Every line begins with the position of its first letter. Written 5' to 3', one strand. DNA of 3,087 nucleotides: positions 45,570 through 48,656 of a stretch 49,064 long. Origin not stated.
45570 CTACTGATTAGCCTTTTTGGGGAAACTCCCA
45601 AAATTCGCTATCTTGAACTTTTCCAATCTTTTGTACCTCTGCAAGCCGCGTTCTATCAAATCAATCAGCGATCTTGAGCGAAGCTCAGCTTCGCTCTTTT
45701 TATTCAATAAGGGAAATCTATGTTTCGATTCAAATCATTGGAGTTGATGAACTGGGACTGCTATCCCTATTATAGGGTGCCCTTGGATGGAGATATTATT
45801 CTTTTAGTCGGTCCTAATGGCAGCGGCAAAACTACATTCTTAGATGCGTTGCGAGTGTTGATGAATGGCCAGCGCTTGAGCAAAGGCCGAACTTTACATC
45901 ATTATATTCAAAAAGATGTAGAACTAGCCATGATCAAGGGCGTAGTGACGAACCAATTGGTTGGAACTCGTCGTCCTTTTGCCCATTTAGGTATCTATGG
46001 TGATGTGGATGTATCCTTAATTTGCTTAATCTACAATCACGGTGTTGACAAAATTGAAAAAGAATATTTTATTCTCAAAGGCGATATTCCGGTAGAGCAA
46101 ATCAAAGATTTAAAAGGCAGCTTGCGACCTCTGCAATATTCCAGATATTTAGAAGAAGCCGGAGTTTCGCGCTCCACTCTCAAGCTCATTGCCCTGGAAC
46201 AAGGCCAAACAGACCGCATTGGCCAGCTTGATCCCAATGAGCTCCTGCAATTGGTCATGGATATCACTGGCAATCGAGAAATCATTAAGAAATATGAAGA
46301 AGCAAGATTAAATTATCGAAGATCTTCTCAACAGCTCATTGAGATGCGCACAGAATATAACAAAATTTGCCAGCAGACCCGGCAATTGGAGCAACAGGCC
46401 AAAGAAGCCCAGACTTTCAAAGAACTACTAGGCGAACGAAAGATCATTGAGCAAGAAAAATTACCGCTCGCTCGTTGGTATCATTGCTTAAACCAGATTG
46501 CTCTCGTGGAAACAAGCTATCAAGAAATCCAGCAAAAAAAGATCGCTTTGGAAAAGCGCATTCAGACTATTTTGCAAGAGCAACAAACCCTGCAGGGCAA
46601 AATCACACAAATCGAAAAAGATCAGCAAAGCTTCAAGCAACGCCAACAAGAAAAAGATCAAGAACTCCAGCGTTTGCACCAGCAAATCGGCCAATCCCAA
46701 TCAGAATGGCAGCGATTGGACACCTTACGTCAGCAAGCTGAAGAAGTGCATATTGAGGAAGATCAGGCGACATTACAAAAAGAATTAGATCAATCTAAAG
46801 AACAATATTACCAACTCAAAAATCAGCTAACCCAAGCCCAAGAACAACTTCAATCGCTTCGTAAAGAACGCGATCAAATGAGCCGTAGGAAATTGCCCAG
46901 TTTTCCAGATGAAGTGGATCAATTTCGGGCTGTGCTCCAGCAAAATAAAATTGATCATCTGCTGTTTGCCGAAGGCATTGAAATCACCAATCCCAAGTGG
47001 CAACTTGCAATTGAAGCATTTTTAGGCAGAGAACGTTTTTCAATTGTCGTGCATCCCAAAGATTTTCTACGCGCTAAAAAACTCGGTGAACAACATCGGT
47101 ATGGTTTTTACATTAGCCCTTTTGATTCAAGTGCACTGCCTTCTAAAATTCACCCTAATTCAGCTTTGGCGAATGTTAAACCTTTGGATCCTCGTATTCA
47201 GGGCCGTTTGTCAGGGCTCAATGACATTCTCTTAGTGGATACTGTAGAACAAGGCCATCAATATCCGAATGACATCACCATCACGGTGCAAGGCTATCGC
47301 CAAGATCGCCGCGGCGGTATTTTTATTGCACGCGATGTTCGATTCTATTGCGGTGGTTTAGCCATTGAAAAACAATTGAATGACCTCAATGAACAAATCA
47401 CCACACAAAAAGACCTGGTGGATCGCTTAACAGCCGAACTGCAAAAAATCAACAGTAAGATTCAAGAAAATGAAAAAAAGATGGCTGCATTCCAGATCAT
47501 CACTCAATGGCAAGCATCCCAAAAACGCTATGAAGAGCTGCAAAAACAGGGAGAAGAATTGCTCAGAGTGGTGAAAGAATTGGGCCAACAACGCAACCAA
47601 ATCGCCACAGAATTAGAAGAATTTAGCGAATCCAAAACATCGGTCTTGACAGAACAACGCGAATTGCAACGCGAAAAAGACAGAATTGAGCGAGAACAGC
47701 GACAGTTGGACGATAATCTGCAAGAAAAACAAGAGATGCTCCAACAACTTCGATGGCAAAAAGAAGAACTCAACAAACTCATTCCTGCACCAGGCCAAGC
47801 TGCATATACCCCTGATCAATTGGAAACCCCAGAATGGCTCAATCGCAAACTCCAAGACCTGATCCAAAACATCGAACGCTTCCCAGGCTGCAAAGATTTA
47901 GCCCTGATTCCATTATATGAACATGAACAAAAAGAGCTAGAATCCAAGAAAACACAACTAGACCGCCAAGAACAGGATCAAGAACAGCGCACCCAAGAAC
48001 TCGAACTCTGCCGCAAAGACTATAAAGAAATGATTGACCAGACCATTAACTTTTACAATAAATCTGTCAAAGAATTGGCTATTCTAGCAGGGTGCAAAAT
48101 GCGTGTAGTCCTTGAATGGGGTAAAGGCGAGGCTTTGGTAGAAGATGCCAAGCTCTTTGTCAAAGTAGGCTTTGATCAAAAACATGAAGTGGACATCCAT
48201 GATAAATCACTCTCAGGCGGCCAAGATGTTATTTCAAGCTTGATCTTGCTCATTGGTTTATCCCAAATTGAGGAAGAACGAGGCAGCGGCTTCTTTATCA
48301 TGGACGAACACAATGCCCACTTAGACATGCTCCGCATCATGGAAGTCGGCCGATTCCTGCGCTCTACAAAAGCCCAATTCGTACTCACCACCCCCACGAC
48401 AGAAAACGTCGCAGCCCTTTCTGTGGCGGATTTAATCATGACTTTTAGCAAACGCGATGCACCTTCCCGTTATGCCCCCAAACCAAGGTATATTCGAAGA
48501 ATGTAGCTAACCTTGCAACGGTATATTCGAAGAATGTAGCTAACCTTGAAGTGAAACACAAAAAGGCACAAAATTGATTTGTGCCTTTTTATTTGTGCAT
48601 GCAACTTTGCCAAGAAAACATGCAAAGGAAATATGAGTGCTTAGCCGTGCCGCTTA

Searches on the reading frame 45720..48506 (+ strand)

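Call 25: search_protein_families(library=pfam, proteins=[window:45720-48506:+], max_evalue=0.001)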
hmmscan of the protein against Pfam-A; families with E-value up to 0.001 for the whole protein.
window:45720-48506:+ (928 aa): 5 families
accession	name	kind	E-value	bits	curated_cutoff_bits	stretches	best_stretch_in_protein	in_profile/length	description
PF02463.25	SMC_N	-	5.1e-14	52.7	40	2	330-900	76-205/220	RecF/RecN/SMC N terminal domain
PF13175.12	AAA_15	-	1.8e-11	44.7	32.1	1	5-381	4-279/374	AAA ATPase domain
PF13555.12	AAA_29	-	2.6e-10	40.3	27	1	5-52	2-50/61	P-loop containing region of AAA domain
PF13304.12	AAA_21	-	6.6e-08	33.4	27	1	27-52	2-30/304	AAA domain, putative AbiEii toxin, Type IV TA system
PF13476.12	AAA_23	-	7e-07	30.5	27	1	6-303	1-194/201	AAA domain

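Call 71: search_protein_families(library=padloc, proteins=[window:45720-48506:+], max_evalue=0.001)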
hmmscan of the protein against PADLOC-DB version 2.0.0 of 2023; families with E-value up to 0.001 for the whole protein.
window:45720-48506:+ (928 aa): 42 families (the best 25 are shown)
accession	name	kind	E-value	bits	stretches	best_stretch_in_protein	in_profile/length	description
PDLC00519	JetC1|JetC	-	1.8e-34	117.2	2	338-684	397-757/1097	DUF3584 domain; MukB-like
PDLC03859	LmuB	-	2e-21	74.9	1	2-862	3-546/611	-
PDLC00513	JetC1|JetC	-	1.6e-18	64.2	1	178-457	253-532/1140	DUF3584 domain; MukB-like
PDLC00504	JetC1|JetC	-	3.7e-16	56.4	1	179-463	232-539/1144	DUF3584 domain; MukB-like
PDLC00517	JetC1|JetC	-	8.6e-16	55.4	2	206-705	269-801/1119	DUF3584 domain; MukB-like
PDLC00518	JetC1|JetC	-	1.6e-15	54.1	2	199-760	264-814/1112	DUF3584 domain; MukB-like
PDLC00506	JetC1|JetC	-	9.9e-15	51.6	1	194-460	281-535/1149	DUF3584 domain; MukB-like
PDLC04135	mad3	-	1.3e-14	52.6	2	3-394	1-243/374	mads_3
PDLC00515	JetC1|JetC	-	1e-13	48.2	1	316-447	449-578/1212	DUF3584 domain; MukB-like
PDLC00503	JetC1|JetC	-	6e-13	45.8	1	205-454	283-535/1146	DUF3584 domain; MukB-like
PDLC00507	JetC1|JetC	-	1.9e-11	41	2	352-447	482-571/1215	DUF3584 domain; MukB-like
PDLC00511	JetC1|JetC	-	3.3e-11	39.9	2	199-452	259-514/1108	DUF3584 domain; MukB-like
PDLC03865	LmuB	-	1.2e-10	38.2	0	25-43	32-50/1007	-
PDLC00508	JetC1|JetC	-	1.7e-09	34.5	1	200-454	255-514/1106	DUF3584 domain; MukB-like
PDLC00505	JetC1|JetC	-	2e-09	34.1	1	344-453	407-515/1118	DUF3584 domain; MukB-like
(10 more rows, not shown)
